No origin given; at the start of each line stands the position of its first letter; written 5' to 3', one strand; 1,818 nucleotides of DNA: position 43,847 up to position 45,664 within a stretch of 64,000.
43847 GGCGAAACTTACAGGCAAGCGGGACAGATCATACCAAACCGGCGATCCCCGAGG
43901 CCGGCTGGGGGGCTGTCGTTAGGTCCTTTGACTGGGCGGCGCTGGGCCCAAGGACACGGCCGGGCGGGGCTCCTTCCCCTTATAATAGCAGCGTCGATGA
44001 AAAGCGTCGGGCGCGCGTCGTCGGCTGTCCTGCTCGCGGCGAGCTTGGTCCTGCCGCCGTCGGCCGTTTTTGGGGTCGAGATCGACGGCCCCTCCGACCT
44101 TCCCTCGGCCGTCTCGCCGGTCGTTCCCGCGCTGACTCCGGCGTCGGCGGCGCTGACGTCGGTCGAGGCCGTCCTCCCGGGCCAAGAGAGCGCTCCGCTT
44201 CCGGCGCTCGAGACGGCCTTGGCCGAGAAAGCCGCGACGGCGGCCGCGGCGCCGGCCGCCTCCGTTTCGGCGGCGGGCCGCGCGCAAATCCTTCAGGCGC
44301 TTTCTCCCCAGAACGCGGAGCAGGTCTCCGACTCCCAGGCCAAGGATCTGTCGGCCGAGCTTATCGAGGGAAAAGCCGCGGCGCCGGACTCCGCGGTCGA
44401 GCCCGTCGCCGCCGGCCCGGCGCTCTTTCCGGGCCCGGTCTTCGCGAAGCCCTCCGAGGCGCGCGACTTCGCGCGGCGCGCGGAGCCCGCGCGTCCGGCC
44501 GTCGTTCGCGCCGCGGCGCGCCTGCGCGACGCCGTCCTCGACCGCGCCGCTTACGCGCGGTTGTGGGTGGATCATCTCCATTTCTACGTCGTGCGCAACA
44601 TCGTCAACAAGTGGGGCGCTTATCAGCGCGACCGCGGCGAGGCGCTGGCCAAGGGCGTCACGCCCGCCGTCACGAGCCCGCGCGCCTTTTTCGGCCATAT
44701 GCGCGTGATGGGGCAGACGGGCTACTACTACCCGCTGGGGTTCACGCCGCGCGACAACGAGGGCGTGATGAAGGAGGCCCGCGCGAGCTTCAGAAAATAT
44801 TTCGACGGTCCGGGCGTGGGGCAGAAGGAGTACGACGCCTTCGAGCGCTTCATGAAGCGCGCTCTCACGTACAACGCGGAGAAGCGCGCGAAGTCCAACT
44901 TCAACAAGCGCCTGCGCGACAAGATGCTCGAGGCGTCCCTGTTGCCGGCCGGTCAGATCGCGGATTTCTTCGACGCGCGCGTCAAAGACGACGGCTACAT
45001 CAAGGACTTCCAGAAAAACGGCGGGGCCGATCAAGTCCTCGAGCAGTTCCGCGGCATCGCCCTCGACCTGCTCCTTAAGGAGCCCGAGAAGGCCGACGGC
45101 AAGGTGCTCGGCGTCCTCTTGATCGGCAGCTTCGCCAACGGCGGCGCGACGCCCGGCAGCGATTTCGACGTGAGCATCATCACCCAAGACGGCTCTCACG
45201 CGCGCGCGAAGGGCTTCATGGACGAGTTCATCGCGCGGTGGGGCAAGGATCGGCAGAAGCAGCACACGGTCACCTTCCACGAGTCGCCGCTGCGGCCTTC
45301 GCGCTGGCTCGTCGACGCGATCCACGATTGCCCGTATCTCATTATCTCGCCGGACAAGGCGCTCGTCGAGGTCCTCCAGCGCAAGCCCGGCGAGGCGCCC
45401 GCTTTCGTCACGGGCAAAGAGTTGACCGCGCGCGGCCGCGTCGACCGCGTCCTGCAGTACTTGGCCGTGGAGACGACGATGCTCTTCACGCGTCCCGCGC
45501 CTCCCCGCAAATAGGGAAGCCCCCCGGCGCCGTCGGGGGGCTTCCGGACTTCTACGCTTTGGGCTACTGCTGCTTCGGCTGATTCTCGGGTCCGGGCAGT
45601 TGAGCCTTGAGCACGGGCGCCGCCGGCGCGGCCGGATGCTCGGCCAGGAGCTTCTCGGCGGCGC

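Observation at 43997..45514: Exported nucleotidyltransferase-fold protein divergent from the ECF sigma / anti-sigma operon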

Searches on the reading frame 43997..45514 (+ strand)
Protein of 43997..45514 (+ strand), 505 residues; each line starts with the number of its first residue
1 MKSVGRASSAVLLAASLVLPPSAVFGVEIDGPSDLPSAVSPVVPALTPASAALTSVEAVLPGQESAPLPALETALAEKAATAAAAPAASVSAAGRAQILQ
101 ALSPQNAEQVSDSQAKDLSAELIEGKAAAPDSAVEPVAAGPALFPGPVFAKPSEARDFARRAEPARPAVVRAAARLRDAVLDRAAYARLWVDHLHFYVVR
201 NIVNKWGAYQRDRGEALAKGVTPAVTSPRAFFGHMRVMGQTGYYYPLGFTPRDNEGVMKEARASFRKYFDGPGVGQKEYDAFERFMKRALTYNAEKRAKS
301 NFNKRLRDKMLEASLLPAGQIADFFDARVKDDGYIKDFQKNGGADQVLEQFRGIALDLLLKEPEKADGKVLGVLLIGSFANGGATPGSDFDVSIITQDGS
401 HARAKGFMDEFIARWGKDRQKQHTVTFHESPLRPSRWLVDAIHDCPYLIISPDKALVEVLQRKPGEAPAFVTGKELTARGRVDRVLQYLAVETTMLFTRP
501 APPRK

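Call 5: search_protein_families(library=pfam, proteins=[window:43997-45514:+], max_evalue=0.1)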
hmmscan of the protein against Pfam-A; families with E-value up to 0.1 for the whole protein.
window:43997-45514:+ (505 aa): 3 families
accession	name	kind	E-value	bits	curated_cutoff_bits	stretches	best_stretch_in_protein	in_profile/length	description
PF01909.29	NTP_transf_2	-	1.2e-05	26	21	1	368-412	13-61/93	Nucleotidyltransferase domain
PF18765.7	Polbeta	-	0.0023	18.5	26.9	1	367-399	10-42/93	Polymerase beta, Nucleotidyltransferase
PF22600.2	MTPAP-like_central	-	0.02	15.4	27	1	372-405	41-73/139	Poly(A) RNA polymerase, mitochondrial-like, central palm domain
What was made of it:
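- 45089..45376 (+): MNT-type minimal nucleotidyltransferase core (aa 365-460). Pfam PF01909 above cut-off (call 5).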

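Call 6: find_homologous_proteins(query=window:43997-45514:+, max_evalue=0.001)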
Query window:43997-45514:+ (505 aa): 7 proteins with E <= 0.001 among 8000 candidates.
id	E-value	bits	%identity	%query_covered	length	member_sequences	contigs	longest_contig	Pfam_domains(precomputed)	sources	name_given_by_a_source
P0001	0.0e+0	1110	100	100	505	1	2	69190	PF01909.30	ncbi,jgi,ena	-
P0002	7.8e-242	821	74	100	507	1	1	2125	PF01909.30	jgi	jgi:predicted nucleotidyltransferase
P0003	1.1e-142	494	77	59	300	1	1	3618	PF01909.30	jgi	jgi:predicted nucleotidyltransferase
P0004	3.3e-98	348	42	96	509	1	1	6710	-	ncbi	-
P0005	8.1e-95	336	45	80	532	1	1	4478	-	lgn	-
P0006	5.2e-83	298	45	72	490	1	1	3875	-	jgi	jgi:hypothetical protein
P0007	5.4e-54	202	49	43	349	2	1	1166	-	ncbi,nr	ncbi:MAG: nucleotidyltransferase domain-containing protein, partial [Elusimicrobia bacterium]|nr:nuc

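Call 7: search_solved_structures(query=window:43997-45514:+, max_evalue=10, show_alignments=2)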
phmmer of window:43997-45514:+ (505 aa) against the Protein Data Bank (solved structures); distinct sequences matched with E-value up to 10: 3.
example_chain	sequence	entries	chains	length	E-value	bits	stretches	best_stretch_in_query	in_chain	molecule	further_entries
5xsv_A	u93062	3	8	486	0.26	13.2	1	164-256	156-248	Chitinase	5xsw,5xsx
1qgi_A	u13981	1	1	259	2.1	10.2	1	319-414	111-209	PROTEIN (CHITOSANASE)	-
5hwa_A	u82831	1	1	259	2.1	10.2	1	319-414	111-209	Chitosanase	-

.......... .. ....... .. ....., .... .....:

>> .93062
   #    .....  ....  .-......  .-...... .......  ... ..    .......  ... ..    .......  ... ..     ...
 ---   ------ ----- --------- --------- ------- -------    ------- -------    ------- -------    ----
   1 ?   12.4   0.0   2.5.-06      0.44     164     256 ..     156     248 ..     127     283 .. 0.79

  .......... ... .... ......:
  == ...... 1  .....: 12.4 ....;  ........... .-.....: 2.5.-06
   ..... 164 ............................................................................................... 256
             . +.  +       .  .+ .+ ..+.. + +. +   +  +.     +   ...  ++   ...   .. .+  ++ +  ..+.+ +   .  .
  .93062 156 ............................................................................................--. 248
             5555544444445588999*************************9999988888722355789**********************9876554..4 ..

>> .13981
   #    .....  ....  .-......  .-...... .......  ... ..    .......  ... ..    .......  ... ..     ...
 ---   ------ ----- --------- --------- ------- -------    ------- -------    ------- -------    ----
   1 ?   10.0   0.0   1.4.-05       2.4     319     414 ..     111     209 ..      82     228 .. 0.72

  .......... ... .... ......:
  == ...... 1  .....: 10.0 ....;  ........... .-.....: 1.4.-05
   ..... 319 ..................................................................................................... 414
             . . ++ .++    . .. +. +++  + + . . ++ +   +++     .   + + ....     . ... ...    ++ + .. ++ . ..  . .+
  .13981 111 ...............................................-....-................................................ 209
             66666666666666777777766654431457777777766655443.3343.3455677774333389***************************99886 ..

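Call 13: find_encoding_contigs(protein=P0004, flank=10000, max_places=4)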
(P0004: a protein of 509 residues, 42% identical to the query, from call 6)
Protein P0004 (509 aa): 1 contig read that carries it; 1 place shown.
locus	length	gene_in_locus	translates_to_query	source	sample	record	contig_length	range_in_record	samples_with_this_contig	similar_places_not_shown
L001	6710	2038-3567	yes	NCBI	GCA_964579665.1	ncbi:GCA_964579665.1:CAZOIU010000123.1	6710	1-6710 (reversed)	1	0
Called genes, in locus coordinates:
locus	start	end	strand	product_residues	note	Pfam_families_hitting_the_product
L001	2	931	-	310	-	?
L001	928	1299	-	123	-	PF13490:zf-HC2 (weak)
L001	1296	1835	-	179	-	PF04542:Sigma70_r2, PF08281:Sigma70_r4_2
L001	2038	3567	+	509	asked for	-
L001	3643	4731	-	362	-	-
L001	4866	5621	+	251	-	PF02353:CMAS (weak), PF13489:Methyltransf_23, PF01209:Ubie_methyltran, PF13649:Methyltransf_25, PF13847:Methyltransf_31, PF08241:Methyltransf_11, PF08242:Methyltransf_12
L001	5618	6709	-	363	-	?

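Call 14: list_cluster_members(proteins=[P0001, P0004, P0007])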
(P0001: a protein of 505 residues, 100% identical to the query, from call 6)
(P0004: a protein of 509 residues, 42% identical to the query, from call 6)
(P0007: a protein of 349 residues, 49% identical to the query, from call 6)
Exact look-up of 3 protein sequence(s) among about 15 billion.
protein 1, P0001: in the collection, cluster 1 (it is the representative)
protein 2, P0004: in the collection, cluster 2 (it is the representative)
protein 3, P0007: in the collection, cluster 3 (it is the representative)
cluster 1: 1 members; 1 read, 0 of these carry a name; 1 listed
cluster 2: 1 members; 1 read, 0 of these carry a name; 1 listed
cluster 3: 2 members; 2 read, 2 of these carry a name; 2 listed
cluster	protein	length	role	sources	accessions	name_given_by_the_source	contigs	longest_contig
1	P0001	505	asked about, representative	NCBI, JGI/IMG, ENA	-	-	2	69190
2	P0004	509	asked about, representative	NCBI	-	-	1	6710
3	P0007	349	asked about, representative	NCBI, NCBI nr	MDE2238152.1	MAG: nucleotidyltransferase domain-containing protein, partial [Elusimicrobia bacterium] | nucleotidyltransferase domain-containing protein [Elusimicrobiota bacterium]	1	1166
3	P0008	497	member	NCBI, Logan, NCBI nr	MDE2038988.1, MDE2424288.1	MAG: nucleotidyltransferase domain-containing protein [Elusimicrobia bacterium] | nucleotidyltransferase domain-containing protein [Elusimicrobiota bacterium]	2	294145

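Call 15: find_encoding_contigs(protein=P0008, flank=10000, max_places=3)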
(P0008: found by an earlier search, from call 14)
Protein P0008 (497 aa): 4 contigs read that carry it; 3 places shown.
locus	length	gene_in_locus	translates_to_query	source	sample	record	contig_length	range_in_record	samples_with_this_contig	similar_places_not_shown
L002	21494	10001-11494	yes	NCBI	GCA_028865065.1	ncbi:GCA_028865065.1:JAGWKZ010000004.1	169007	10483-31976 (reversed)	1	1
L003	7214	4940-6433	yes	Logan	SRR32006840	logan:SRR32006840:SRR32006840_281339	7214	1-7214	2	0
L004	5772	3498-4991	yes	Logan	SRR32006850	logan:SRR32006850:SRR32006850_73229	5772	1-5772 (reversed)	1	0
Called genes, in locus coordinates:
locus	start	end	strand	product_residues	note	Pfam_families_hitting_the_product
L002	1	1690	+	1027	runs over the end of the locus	PF00270:DEAD, PF00271:Helicase_C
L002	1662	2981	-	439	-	PF03721:UDPG_MGDP_dh_N, PF00984:UDPG_MGDP_dh, PF03720:UDPG_MGDP_dh_C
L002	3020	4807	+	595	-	PF13188:PAS_8 (faint), PF00512:HisKA, PF02518:HATPase_c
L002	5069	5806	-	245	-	PF18912:DZR_2, PF00156:Pribosyltran (weak)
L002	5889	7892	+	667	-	PF00912:Transgly, PF00905:Transpeptidase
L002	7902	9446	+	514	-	PF04151:PPC (faint), PF23623:GBD_IRG7_N (faint)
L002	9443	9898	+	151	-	-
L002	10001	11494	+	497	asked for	PF01909:NTP_transf_2 (weak)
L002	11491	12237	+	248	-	PF13489:Methyltransf_23, PF01209:Ubie_methyltran (weak), PF08003:Methyltransf_9 (weak), PF13847:Methyltransf_31, PF08241:Methyltransf_11, PF08242:Methyltransf_12, PF13649:Methyltransf_25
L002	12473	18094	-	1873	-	-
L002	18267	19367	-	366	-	PF13439:Glyco_transf_4, PF13579:Glyco_trans_4_4, PF00534:Glycos_transf_1, PF13692:Glyco_trans_1_4, PF13524:Glyco_trans_1_2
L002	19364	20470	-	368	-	PF01041:DegT_DnrJ_EryC1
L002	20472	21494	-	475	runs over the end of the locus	PF02397:Bac_transf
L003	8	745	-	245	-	PF18912:DZR_2, PF00156:Pribosyltran (weak)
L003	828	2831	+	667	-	PF00912:Transgly, PF00905:Transpeptidase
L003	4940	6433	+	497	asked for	PF01909:NTP_transf_2 (weak)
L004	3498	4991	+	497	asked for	PF01909:NTP_transf_2 (weak)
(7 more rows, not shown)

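Call 16: find_encoding_contigs(protein=P0005, flank=10000, max_places=3)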
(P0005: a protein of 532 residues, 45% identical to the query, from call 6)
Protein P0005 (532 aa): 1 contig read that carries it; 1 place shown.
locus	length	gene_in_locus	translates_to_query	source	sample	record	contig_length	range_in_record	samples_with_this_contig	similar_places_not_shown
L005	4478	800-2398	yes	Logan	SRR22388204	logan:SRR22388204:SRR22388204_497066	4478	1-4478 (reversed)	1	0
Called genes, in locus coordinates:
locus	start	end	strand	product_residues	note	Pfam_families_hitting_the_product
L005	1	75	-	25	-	?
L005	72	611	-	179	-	PF04542:Sigma70_r2, PF08281:Sigma70_r4_2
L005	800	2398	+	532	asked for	-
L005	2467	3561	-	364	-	PF13646:HEAT_2 (faint)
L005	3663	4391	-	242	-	PF02353:CMAS (weak), PF01135:PCMT (weak), PF13489:Methyltransf_23, PF01209:Ubie_methyltran, PF13847:Methyltransf_31, PF08241:Methyltransf_11, PF08242:Methyltransf_12, PF13649:Methyltransf_25, +1 more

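Call 17: find_encoding_contigs(protein=P0006, flank=10000, max_places=3)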
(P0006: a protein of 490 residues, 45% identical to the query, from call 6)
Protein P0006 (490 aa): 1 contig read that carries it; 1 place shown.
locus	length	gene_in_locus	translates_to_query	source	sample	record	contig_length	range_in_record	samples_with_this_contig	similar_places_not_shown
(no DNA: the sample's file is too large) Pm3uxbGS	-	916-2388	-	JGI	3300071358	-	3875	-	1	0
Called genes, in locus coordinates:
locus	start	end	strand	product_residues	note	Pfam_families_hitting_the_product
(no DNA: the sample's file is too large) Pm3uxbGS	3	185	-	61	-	?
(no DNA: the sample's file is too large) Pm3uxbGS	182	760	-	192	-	PF04542:Sigma70_r2, PF08281:Sigma70_r4_2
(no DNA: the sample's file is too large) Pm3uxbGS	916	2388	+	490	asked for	-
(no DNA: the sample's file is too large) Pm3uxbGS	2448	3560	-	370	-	-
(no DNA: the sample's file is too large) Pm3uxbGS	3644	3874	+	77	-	?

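Call 19: predict_structure(alignment_id=A1)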
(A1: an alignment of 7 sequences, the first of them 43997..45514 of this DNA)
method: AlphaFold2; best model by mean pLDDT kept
length: 505 residues; sequences in the alignment: 7
mean_pLDDT: 67.5   pTM: 0.55
mean pLDDT of the five models: 67.5, 66.5, 65.1, 63.3, 61.6
residues with pLDDT >= 90: 112; 70-90: 186; 50-70: 61; < 50: 146
segments of 3 or more residues with pLDDT < 50: 1-93, 125-167, 169-171
pLDDT, mean of each block of 10 residues (from residue 1): 37 42 35 27 26 25 27 33 31 62 68 68 43 23 28 29 41 63 80 73 84 91 92 89 73 88 95 92 89 58 83 92 80 61 86 95 88 86 75 88 92 91 83 85 80 89 70 78 85 80 63
secondary structure, 60 per line:
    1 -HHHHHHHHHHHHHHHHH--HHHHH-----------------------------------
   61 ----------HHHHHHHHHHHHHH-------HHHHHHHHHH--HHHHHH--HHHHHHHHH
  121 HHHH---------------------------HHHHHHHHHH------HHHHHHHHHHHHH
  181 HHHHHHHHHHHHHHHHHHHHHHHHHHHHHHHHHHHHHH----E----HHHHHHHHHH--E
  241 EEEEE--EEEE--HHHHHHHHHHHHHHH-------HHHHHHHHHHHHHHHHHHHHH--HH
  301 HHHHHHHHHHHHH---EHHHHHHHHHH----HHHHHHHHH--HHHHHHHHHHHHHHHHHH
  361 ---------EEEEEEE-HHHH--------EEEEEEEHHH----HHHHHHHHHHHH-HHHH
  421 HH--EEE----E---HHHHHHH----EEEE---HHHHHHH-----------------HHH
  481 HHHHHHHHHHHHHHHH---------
elements in order: H2-18 H21-25 H71-84 H92-101 H104-109 H112-124 H152-161 H168-218 H228-237 E240-245 E248-251 H254-268 H276-296 H299-313 H318-327 H332-340 H343-360 E370-376 H378-381 E390-396 H404-415 H417-422 E425-427 H436-442 E447-450 H454-460 H478-496

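Call 21: search_protein_representatives(alignment_id=A1)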
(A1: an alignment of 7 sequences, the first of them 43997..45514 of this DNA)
Query: 7 sequences, 499 profile positions. Proteins with E-value up to 0.001 (for the whole library): 107; up to 1e-10: 92; up to 1e-30: 66. The best 107 are listed.
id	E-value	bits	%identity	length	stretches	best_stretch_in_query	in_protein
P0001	4.8e-241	817.5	-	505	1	1-497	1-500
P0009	2.3e-239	812.0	-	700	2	159-498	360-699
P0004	3.1e-224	762.1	-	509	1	2-499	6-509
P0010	2.8e-218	742.4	-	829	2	92-495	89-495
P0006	7.8e-213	724.5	-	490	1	1-496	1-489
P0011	8.9e-212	721.0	-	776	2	94-497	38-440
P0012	5.5e-176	602.9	-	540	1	11-498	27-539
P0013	1.7e-162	558.5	-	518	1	1-499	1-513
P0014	1.1e-158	545.9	-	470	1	57-498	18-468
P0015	2.7e-158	544.6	-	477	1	12-496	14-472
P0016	1.8e-141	489.1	-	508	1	7-497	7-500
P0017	1.1e-139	483.2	-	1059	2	13-495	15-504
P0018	3.3e-135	468.4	-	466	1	68-495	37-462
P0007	2.9e-131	455.4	-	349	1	44-389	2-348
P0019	4.9e-122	425.0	-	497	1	36-495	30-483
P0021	3.1e-119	415.8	-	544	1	10-496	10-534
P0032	1.2e-90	321.5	-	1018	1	94-490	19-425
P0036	3.8e-63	230.7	-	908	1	43-458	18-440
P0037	9.8e-62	226.1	-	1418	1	34-483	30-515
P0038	2.1e-59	218.4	-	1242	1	10-486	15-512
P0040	7.0e-56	206.8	-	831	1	158-459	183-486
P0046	1.2e-50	189.5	-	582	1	24-480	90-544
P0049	3.8e-47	178.0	-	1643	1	180-464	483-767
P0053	2.0e-45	172.3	-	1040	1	150-495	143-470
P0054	3.0e-45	171.7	-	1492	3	201-472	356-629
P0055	1.4e-44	169.5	-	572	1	46-490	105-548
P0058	4.4e-43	164.5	-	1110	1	168-466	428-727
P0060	2.0e-41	159.1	-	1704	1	172-484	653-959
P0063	1.3e-39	153.1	-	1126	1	170-453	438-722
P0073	8.1e-27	110.9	-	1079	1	169-463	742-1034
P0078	2.8e-24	102.5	-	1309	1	167-468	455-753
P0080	6.2e-24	101.4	-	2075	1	167-411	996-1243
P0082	1.8e-22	96.5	-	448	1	231-460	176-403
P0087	1.8e-20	90.0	-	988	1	50-458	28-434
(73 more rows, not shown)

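Call 24: search_protein_families(library=pfam, alignment_id=A2, max_evalue=0.001)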
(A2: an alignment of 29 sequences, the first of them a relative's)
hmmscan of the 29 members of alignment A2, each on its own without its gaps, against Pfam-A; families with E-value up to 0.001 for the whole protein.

A. member 1, P0049 (1643 aa): 1 family
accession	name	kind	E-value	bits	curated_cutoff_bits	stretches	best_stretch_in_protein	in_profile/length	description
PF08282.18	Hydrolase_3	-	0.00063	20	20.9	0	1364-1406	1-38/255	haloacid dehalogenase-like hydrolase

B. families by the number of members that match (of 29 scanned): 15 families
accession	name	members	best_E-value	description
PF01909.29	NTP_transf_2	22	1.1e-13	Nucleotidyltransferase domain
PF18765.7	Polbeta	13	9.5e-13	Polymerase beta, Nucleotidyltransferase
PF07690.21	MFS_1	4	3.3e-15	Major Facilitator Superfamily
PF12633.13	Adenyl_cycl_N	3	5.5e-05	Adenylate cyclase NT domain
PF00300.27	His_Phos_1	2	1.2e-14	Histidine phosphatase superfamily (branch 1)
PF01048.26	PNP_UDP_1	2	6.1e-06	Phosphorylase superfamily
PF22600.2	MTPAP-like_central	2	1.3e-05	Poly(A) RNA polymerase, mitochondrial-like, central palm domain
PF13487.12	HD_5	1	3e-19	HD domain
PF01966.28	HD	1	7.4e-15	HD domain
PF25174.1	Beta-prop_THOC3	1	1.7e-07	THOC3 beta-propeller domain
PF00092.34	VWA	1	4.6e-07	von Willebrand factor type A domain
PF13519.12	VWA_2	1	6.5e-05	von Willebrand factor type A domain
PF05762.20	VWA_CoxE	1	0.00024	VWA domain containing CoxE-like protein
PF23366.1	Beta-prop_HVO_0234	1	0.00029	HVO_0234-like, beta propeller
PF08282.18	Hydrolase_3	1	0.00063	haloacid dehalogenase-like hydrolase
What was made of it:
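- On Pfam NTP_transf_2 (PF01909) / Pol-beta-like NTase superfamily: 22 of 29 long relatives also hit (call 24).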

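Call 32: find_related_loci(query=A1, collection=genome_contigs, flank=8000)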
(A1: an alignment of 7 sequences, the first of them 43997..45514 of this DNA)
Query A1 (505 aa) in genome_contigs; peptide patterns used: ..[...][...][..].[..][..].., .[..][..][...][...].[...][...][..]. (x = any residue, [..] = any of these).
80 stretches matched a pattern; 3 encode a relative of the query (tblastn E <= 1e-3); 3 distinct loci.
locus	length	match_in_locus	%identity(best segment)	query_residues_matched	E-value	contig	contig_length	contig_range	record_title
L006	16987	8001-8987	46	173-500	5e-79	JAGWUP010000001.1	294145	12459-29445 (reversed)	MAG: Elusimicrobia bacterium isolate REEB4 contig-150_6, whole genome shotgun sequence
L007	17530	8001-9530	39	1-498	2e-93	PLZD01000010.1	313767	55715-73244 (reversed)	MAG: Elusimicrobia bacterium isolate palsa_1176 73.20120700_P3D.185_contig_2340, whole genome shotgun sequence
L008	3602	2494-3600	39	97-462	2e-67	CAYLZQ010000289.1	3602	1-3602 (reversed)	MAG TPA_asm: uncultured Elusimicrobia bacterium isolate binchicken_co21_239 genome assembly, contig: NODE_43089_length_3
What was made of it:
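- Tried and rejected: The 7-sequence alignment found only 3 genomes, all Elusimicrobia (call 32).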
